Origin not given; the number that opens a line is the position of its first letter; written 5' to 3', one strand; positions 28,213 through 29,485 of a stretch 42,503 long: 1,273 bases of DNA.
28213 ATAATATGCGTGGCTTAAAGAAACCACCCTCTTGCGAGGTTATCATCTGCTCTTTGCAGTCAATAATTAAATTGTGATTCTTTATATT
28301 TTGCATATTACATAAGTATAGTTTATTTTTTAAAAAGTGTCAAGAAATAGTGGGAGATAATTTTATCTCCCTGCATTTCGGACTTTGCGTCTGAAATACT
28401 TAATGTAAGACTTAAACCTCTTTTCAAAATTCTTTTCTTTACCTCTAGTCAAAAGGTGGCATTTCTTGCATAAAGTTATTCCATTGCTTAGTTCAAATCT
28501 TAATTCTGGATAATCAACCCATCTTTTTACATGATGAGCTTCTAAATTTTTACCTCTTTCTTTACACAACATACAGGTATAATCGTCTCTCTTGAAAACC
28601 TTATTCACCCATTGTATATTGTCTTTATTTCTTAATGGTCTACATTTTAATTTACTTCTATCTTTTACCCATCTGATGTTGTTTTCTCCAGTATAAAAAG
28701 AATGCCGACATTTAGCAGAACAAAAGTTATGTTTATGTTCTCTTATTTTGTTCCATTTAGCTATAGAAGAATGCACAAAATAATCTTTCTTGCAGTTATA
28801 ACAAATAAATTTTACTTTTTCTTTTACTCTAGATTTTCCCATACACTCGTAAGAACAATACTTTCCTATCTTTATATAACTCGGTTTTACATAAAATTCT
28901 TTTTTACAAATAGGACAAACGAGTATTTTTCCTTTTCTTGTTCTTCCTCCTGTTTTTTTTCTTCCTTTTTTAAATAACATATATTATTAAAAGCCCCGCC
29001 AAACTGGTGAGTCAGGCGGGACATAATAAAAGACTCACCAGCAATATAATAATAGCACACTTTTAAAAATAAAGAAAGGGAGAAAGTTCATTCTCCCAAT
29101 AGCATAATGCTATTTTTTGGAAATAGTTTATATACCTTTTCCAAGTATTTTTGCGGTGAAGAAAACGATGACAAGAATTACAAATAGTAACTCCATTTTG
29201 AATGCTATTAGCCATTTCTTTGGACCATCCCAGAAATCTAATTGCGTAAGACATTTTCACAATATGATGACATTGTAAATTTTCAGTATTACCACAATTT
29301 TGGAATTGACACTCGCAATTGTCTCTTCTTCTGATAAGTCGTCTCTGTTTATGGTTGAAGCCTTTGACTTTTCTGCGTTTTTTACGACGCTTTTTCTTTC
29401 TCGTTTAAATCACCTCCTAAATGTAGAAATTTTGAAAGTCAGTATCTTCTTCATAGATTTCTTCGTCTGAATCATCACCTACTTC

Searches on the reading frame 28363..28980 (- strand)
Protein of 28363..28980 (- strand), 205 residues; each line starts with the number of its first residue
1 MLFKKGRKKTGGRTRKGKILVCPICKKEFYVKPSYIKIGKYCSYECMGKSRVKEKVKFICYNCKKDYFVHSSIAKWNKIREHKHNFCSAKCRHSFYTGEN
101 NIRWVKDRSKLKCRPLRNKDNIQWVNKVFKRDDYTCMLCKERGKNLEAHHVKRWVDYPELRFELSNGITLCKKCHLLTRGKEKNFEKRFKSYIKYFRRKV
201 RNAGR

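Call 9: search_protein_families(library=pfam, proteins=[window:28363-28980:-], max_evalue=0.01)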
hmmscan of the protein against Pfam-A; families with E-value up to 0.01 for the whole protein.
window:28363-28980:- (205 aa): 2 families
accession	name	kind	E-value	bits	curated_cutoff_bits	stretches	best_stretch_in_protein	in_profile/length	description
PF01844.29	HNH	-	2.4e-06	28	21.4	1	136-176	1-42/47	HNH endonuclease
PF13391.12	HNH_2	-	0.00042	20.6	21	1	136-175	1-55/66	HNH endonuclease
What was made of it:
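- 28363..28980 (-): HNH1 endonuclease ORF (205 aa), the gene controlled by copy 1. Pfam HNH, E = 2.4e-6 (call 9).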

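Call 15: find_related_loci(query=window:28363-28980:-, collection=viral_contigs, flank=3000)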
Query window:28363-28980:- (205 aa) in viral_contigs; peptide patterns used: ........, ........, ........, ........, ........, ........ (x = any residue, [..] = any of these).
8 stretches matched a pattern, but none encodes a relative of the query by tblastn (E <= 1e-3).

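Call 17: find_homologous_proteins(query=window:28363-28980:-, max_evalue=0.00001)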
Query window:28363-28980:- (205 aa): 807 proteins with E <= 0.00001 among 978 candidates; the best 120 are listed.
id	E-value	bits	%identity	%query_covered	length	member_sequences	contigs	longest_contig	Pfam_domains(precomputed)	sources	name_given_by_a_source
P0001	3.1e-136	470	100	100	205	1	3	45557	PF01844.30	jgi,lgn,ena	-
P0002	2.8e-86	307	70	90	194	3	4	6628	PF01844.30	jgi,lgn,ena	-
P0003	1.5e-66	242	46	91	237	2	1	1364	PF06467.21,PF01844.30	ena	-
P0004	3.0e-49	186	56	75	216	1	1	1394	PF01844.30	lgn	-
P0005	9.6e-40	155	44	88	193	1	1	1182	PF01844.30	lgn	-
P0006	7.6e-39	152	41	95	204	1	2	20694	PF01844.30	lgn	-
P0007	3.8e-38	149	44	86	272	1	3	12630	PF01844.30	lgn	-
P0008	1.0e-36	145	45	86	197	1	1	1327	PF01844.30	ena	-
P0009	1.1e-36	145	41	88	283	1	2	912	PF01844.30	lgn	-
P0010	2.8e-34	137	42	84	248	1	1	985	PF01844.30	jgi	jgi:5-methylcytosine-specific restriction endonuclease McrA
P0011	3.3e-33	133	41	87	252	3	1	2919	PF01844.30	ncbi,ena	ncbi:MAG: HNH endonuclease [Synergistaceae bacterium]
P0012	4.0e-33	133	40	87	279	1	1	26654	PF01844.30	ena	-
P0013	1.7e-29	121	42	85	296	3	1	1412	PF13391.13,PF01844.30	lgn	-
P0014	7.5e-28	116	43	63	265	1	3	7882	PF01844.30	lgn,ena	-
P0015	1.1e-23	102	37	85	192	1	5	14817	PF13391.13,PF01844.30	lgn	-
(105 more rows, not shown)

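Call 18: find_encoding_contigs(protein=P0002, flank=3000, max_places=6)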
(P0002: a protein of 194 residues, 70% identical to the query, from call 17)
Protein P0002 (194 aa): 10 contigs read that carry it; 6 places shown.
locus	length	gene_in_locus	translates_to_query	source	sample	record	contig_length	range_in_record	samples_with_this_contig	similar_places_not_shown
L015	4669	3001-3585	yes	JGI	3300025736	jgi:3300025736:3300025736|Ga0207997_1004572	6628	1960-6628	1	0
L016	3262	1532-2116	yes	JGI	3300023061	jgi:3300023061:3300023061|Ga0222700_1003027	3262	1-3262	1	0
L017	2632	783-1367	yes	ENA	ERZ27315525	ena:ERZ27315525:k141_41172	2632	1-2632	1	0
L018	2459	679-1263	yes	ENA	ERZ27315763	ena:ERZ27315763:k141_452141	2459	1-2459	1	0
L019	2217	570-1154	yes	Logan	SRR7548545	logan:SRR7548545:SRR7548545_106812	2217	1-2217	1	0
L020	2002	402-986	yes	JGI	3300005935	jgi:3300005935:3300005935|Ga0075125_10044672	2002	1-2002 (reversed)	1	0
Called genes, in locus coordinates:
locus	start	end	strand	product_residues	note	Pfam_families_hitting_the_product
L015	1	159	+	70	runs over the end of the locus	-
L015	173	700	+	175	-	-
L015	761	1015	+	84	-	-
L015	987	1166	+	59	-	-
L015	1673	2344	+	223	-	-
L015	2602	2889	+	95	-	PF01844:HNH (weak), PF13391:HNH_2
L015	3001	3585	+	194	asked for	PF01844:HNH (weak)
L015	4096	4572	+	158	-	-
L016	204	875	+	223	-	-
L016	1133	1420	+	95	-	PF01844:HNH (weak), PF13391:HNH_2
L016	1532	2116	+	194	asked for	PF01844:HNH (weak)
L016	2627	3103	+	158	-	-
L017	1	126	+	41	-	?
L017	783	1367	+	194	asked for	PF01844:HNH (weak)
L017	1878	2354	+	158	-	-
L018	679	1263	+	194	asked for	PF01844:HNH (weak)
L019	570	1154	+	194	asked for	PF01844:HNH (weak)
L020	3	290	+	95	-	PF01844:HNH (weak), PF13391:HNH_2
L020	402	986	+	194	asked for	PF01844:HNH (weak)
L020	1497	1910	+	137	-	-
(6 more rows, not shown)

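Call 19: find_encoding_contigs(protein=P0001, flank=4000, max_places=6)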
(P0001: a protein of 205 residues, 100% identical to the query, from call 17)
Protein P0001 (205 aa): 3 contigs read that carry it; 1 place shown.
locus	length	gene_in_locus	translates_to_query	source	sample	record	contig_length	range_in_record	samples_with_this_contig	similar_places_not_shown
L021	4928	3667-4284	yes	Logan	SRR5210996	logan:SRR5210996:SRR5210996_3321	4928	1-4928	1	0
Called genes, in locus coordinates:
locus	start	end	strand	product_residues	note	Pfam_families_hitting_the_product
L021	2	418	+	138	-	?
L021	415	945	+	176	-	PF01510:Amidase_2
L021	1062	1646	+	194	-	-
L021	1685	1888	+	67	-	-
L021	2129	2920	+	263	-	PF00149:Metallophos (weak), PF12850:Metallophos_2 (faint)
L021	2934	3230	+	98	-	-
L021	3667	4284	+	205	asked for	PF01844:HNH (weak)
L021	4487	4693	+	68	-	-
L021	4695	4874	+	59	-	-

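Call 25: find_related_loci(query=A1, collection=metagenome_contigs, flank=2500)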
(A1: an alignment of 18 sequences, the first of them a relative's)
Query A1 (205 aa) in metagenome_contigs; peptide patterns used: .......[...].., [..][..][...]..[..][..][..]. (x = any residue, [..] = any of these).
600 stretches matched a pattern (row limit reached: there are more); 485 encode a relative of the query (tblastn E <= 1e-3); the best 80 are kept; 80 distinct loci.
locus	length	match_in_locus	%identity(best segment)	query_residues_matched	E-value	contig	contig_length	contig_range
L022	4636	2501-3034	41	21-194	3e-36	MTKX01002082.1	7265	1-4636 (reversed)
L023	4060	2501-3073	34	12-199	3e-35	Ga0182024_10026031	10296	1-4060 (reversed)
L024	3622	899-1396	37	13-175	5e-29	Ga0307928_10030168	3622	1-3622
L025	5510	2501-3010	40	2-177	4e-27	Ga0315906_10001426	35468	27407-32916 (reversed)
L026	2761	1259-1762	36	13-175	3e-26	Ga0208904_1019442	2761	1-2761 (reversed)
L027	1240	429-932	36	13-175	1e-26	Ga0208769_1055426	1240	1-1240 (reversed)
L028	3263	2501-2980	36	22-185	7e-26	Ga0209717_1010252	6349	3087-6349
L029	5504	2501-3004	38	20-181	3e-24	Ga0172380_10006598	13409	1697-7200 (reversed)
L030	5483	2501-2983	35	21-185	5e-24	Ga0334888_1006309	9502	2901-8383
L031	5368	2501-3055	32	21-175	6e-24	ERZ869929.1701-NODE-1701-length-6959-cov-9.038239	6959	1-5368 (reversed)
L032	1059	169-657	33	18-178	2e-24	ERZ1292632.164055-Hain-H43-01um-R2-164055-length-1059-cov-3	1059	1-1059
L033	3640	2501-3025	38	8-181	3e-23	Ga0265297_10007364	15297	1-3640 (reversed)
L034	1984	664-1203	35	22-193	3e-23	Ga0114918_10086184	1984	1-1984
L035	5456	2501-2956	33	14-181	7e-23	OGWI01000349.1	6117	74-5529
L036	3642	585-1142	31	20-196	9e-23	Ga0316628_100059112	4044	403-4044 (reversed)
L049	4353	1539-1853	44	92-190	9e-21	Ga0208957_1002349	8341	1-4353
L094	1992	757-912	62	124-175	4e-18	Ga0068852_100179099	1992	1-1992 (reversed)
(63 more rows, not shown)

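Call 26: find_related_loci(query=A1, collection=viral_contigs, flank=2500)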
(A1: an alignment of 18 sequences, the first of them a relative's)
Query A1 (205 aa) in viral_contigs; peptide patterns used: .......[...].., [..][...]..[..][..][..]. (x = any residue, [..] = any of these).
599 stretches matched a pattern (row limit reached: there are more); 501 encode a relative of the query (tblastn E <= 1e-3); the best 80 are kept; 80 distinct loci.
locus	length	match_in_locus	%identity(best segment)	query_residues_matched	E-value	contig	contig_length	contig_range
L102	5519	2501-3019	40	2-179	5e-30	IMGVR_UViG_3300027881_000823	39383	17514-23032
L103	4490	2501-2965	42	14-177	1e-27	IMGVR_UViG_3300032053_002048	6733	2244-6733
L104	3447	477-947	41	13-177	3e-27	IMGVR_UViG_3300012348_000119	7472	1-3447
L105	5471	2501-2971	40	13-177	4e-26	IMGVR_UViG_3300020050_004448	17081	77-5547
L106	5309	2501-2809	49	93-196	9e-25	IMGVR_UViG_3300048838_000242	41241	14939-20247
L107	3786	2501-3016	39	19-175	3e-24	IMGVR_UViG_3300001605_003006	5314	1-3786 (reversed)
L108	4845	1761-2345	36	2-178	4e-24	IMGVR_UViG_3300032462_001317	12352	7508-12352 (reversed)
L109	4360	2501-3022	32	8-189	2e-23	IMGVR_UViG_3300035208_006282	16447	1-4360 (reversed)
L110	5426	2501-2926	38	47-189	2e-23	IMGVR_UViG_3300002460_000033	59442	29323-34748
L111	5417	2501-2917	37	40-191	2e-23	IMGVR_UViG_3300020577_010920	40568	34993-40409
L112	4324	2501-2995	37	21-183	5e-23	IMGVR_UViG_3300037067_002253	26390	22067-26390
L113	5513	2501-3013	36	2-182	1e-22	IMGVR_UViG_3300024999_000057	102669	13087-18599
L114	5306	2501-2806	43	92-193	3e-22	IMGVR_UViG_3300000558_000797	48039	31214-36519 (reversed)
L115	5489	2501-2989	35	19-175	3e-22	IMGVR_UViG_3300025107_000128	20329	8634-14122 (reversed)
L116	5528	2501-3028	32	2-193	7e-22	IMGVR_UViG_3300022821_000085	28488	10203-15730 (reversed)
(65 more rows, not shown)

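Call 46: find_related_loci(query=L049:1131-1853:+, collection=viral_contigs, flank=1500)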
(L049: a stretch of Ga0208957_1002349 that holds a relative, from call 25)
Query L049:1131-1853:+ (241 aa) in viral_contigs; peptide patterns used: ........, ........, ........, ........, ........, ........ (x = any residue, [..] = any of these).
70 stretches matched a pattern; 43 encode a relative of the query (tblastn E <= 1e-3); 43 distinct loci.
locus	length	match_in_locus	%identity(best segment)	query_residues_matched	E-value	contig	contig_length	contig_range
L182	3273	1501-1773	54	144-233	3e-28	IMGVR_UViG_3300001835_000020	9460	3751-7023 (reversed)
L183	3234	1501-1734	55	143-226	3e-26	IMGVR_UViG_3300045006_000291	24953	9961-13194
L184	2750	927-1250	48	119-231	2e-26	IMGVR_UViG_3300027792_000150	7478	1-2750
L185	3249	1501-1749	52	143-236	4e-24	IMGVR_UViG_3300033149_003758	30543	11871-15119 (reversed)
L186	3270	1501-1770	50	134-229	4e-24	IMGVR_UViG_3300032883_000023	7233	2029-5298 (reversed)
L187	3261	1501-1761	52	143-234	3e-23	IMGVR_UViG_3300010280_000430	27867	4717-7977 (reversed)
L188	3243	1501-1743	52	140-226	3e-23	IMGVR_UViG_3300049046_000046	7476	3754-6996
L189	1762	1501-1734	49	143-226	3e-23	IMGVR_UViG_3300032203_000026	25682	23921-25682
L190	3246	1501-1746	47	139-226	3e-19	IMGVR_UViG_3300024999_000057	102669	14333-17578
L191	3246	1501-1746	47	139-226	3e-19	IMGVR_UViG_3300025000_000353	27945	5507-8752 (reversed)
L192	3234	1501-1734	49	139-226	1e-18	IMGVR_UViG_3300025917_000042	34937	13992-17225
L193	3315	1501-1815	43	125-234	7e-18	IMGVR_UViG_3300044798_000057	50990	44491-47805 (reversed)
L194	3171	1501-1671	53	165-226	2e-17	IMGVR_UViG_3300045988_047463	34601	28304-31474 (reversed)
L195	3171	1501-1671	53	165-226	2e-17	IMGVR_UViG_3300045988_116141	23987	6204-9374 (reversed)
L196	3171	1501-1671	53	165-226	2e-17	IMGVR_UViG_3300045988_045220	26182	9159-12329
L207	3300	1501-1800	35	117-228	2e-8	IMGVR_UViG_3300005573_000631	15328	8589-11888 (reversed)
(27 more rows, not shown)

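Call 47: find_related_loci(query=L094:307-957:+, collection=viral_contigs, flank=1500)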
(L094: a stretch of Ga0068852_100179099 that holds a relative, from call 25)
Query L094:307-957:+ (217 aa) in viral_contigs; peptide patterns used: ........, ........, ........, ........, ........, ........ (x = any residue, [..] = any of these).
70 stretches matched a pattern; 33 encode a relative of the query (tblastn E <= 1e-3); 33 distinct loci.
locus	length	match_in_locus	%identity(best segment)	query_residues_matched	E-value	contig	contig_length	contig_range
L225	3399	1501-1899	47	73-208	2e-34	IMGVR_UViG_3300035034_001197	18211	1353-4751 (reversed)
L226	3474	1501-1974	39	77-213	3e-27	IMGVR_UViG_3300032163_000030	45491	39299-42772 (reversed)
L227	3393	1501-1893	41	80-210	2e-25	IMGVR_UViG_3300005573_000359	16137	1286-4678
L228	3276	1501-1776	49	123-214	1e-24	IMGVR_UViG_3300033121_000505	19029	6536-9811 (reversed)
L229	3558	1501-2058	38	52-213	1e-24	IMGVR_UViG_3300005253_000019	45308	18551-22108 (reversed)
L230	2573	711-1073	44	109-208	2e-24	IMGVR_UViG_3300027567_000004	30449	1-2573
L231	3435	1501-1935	37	49-202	8e-22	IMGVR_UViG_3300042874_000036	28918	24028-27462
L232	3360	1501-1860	42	109-208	6e-21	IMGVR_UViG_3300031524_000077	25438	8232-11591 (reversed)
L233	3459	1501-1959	34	56-214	6e-21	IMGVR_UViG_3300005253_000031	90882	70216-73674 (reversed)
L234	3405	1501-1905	36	68-217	1e-19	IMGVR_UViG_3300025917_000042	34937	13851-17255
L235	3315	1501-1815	36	123-207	5e-16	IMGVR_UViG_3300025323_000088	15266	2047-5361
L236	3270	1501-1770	48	125-214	2e-25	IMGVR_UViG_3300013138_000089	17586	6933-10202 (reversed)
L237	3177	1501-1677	44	144-202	2e-13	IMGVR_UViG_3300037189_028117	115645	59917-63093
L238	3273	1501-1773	44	108-206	4e-13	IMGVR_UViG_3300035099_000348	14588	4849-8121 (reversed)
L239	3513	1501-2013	29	6-205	7e-13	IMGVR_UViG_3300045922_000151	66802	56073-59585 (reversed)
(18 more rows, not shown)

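Call 51: find_encoding_contigs(protein=P0004, flank=1500, max_places=3)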
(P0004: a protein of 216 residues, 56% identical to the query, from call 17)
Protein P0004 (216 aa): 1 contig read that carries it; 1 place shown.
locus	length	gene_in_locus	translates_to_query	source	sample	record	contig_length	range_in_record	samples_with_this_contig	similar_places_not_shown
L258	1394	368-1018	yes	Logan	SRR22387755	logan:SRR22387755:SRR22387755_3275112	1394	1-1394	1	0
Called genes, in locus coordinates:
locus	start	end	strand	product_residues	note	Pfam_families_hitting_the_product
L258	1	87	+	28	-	?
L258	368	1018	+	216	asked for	PF01844:HNH (weak)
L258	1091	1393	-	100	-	?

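Call 52: find_encoding_contigs(protein=P0003, flank=1500, max_places=3)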
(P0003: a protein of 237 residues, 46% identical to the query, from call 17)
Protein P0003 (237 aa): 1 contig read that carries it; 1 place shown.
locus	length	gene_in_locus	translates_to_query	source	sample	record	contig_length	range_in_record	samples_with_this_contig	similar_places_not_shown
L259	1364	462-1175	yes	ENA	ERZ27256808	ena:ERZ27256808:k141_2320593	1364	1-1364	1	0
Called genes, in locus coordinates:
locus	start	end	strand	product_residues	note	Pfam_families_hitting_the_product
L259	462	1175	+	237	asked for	PF06467:zf-FCS (faint), PF01844:HNH (weak)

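Call 53: find_encoding_contigs(protein=P0006, flank=1500, max_places=3)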
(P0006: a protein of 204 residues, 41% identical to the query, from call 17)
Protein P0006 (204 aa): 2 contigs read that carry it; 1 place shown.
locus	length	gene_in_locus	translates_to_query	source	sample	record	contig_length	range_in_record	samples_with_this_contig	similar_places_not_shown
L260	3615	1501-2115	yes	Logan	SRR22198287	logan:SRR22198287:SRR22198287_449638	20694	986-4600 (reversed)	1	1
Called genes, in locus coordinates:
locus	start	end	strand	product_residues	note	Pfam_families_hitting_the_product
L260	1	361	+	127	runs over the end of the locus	-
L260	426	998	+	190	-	-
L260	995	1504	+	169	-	-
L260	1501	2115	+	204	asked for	PF01844:HNH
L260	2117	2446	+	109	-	-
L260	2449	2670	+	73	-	-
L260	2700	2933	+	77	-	-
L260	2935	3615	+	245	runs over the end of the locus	-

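Call 54: find_encoding_contigs(protein=P0007, flank=1500, max_places=3)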
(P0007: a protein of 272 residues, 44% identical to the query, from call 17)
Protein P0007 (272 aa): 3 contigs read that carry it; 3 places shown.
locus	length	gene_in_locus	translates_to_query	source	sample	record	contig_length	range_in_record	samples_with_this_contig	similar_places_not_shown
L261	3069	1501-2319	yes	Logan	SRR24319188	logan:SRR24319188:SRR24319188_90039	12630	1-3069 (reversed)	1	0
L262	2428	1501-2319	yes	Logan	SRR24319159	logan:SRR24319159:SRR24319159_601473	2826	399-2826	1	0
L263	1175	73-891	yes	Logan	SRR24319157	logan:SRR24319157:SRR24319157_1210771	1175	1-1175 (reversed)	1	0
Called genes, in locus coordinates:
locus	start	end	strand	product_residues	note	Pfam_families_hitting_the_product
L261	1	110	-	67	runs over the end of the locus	-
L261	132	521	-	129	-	-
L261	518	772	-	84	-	-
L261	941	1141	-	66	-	-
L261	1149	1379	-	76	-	-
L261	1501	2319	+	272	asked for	PF01844:HNH (weak)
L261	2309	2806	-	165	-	-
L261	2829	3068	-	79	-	?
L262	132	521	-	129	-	-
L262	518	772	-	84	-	-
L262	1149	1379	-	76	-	-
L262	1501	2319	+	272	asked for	PF01844:HNH (weak)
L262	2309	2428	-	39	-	?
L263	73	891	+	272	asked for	PF01844:HNH (weak)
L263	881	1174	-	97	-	?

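Call 89: search_protein_families(library=pfam, proteins=[L049:1131-1856:+, L094:307-960:+, L207:2559-2864:+], max_evalue=1)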
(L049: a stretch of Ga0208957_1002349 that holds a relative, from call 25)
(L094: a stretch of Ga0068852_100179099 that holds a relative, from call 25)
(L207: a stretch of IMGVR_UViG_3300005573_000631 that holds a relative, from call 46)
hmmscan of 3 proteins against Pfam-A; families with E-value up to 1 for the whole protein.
L049:1131-1856:+ (241 aa): 2 families
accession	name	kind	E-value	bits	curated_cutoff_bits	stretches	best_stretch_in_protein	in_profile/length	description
PF01844.29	HNH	-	0.00096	19.7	21.4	1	182-230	1-45/47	HNH endonuclease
PF13391.12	HNH_2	-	0.0034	17.6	21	1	183-227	2-56/66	HNH endonuclease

L094:307-960:+ (217 aa): 6 families
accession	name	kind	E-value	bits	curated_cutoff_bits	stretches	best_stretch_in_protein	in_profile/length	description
PF01844.29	HNH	-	1.1e-05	26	21.4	1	163-205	1-44/47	HNH endonuclease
PF13391.12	HNH_2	-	0.0014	18.8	21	1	163-208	1-61/66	HNH endonuclease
PF18716.7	VATC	-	0.016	15.5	26.6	1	49-86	3-39/43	Vms1-associating treble clef domain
PF01258.23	zf-dskA_traR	-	0.025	15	24.9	1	185-204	14-33/36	Prokaryotic dksA/traR C4-type zinc finger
PF03884.20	YacG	-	0.48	10.6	25.5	0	70-80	18-28/52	DNA gyrase inhibitor YacG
PF09889.16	DUF2116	-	0.51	10.8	26.8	1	70-86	16-32/59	Probable treble clef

L207:2559-2864:+ (102 aa): 0 families

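Call 90: search_protein_families(library=phrogs, proteins=[window:28363-28980:-, L207:2559-2864:+], max_evalue=0.001)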
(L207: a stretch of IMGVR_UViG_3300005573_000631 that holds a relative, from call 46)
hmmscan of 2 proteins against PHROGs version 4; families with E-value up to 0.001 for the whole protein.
window:28363-28980:- (205 aa): 9 families
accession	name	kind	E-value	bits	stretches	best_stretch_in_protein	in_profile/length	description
phrog_1271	-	DNA, RNA and nucleotide metabolism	1.8e-17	64.8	1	9-197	171-331/361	HNH endonuclease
phrog_5956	-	DNA, RNA and nucleotide metabolism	2.4e-11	44.4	1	121-187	47-116/138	HNH endonuclease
phrog_119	-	DNA, RNA and nucleotide metabolism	4.3e-10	40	1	73-191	143-267/443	HNH endonuclease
phrog_144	-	DNA, RNA and nucleotide metabolism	3.3e-09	37.6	1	81-188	35-142/175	HNH endonuclease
phrog_8446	-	DNA, RNA and nucleotide metabolism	3e-08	34.6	1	98-175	110-192/211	HNH endonuclease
phrog_8048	-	DNA, RNA and nucleotide metabolism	1.2e-06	29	1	129-182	172-230/273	HNH endonuclease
phrog_589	-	DNA, RNA and nucleotide metabolism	1.5e-06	29.1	1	99-175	56-135/179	HNH endonuclease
phrog_740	-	DNA, RNA and nucleotide metabolism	0.00019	21.5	1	105-176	10-82/332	HNH endonuclease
phrog_7370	-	DNA, RNA and nucleotide metabolism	0.00021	22.3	1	126-184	34-87/115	HNH endonuclease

L207:2559-2864:+ (102 aa): 0 families
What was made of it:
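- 28363..28980 (-): PHROG HNH endonuclease (call 90).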

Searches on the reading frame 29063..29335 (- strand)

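Call 9: search_protein_families(library=pfam, proteins=[window:29063-29335:-], max_evalue=0.01)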
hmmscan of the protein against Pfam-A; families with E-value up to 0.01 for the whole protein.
window:29063-29335:- (90 aa): 2 families
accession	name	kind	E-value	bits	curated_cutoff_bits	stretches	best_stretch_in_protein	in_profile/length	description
PF01844.29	HNH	-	6.8e-06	26.6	21.4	1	12-61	2-46/47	HNH endonuclease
PF13391.12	HNH_2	-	0.00014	22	21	1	9-59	1-58/66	HNH endonuclease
